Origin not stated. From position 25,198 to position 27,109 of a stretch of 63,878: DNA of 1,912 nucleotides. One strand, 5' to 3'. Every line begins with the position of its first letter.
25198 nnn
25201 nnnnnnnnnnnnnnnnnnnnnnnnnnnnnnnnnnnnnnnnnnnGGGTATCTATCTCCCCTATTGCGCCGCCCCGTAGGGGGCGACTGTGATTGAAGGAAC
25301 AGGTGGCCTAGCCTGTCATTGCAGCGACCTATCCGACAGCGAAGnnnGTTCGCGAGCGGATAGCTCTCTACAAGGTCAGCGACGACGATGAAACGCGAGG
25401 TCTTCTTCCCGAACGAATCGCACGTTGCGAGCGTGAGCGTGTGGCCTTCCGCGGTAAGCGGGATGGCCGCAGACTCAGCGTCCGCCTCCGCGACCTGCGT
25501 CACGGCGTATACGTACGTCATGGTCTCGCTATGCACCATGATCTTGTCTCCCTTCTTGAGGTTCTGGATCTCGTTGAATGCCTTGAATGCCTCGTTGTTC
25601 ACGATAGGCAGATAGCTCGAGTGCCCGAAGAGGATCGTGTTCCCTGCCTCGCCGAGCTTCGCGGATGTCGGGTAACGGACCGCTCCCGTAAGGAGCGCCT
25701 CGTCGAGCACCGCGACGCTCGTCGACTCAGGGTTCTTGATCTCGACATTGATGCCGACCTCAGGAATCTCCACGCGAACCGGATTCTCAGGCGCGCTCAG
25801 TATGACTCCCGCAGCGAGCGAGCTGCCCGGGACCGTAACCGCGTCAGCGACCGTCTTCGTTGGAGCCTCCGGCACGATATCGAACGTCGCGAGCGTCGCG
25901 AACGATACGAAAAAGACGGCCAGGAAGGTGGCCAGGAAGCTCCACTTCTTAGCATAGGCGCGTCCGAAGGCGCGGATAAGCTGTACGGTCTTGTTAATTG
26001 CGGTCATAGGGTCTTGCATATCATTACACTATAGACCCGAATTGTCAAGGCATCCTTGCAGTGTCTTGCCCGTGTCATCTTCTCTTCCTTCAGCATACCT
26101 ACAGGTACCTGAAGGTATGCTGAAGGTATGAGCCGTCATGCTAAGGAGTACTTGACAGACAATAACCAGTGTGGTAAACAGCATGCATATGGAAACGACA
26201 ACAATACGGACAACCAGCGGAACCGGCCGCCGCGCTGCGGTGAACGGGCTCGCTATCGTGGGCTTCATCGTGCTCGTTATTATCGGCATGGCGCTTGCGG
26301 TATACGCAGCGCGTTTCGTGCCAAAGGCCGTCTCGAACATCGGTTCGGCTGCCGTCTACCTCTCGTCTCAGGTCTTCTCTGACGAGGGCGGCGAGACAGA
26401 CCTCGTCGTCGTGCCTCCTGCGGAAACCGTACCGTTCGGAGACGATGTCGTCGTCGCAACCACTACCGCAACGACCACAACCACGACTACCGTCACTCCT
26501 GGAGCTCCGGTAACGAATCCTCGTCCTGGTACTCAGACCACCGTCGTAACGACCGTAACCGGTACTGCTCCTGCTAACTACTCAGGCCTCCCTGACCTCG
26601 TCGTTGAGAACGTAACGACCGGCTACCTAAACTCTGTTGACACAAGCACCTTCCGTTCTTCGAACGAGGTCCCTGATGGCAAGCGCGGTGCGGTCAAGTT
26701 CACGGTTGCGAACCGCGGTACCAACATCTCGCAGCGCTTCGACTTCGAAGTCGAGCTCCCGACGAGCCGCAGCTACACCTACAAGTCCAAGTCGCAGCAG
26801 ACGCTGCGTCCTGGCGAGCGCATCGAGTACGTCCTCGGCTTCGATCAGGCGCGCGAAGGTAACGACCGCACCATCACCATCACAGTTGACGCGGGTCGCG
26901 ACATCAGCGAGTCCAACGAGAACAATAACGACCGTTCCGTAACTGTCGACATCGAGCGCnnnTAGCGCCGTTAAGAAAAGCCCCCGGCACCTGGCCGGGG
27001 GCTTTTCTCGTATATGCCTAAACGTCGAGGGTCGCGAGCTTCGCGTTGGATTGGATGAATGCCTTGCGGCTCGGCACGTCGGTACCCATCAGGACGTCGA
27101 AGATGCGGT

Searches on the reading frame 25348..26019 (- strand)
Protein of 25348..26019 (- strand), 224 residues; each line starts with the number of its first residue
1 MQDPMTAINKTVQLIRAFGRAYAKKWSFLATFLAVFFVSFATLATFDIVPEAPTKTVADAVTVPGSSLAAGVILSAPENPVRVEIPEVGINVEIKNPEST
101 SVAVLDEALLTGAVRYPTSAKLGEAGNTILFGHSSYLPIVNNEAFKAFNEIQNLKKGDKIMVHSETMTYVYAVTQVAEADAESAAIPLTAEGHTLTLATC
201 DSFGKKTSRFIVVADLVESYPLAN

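Call 49: search_protein_families(library=pfam, proteins=[window:25348-26019:-], max_evalue=0.0001)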
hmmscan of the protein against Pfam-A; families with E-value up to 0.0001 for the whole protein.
window:25348-26019:- (224 aa): 1 family
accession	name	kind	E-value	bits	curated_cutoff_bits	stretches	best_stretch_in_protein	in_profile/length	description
PF04203.18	Sortase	-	2.8e-22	79.2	26.6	1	83-217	1-125/125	Sortase domain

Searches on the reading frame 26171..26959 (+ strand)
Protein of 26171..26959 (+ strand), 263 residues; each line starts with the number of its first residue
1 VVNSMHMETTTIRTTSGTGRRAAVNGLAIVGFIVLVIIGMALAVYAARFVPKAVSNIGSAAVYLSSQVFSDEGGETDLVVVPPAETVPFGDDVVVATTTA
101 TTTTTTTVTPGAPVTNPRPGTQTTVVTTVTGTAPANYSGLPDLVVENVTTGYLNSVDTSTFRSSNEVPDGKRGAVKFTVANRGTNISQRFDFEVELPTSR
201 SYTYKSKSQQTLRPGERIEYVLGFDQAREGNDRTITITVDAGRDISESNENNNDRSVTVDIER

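Call 49: search_protein_families(library=pfam, proteins=[window:26171-26959:+], max_evalue=0.0001)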
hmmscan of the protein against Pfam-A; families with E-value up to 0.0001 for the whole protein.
window:26171-26959:+ (263 aa): 1 family
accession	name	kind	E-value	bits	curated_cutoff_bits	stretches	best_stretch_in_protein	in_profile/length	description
PF07705.17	CARDB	-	3.4e-08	34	22.7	1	162-256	10-100/101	CARDB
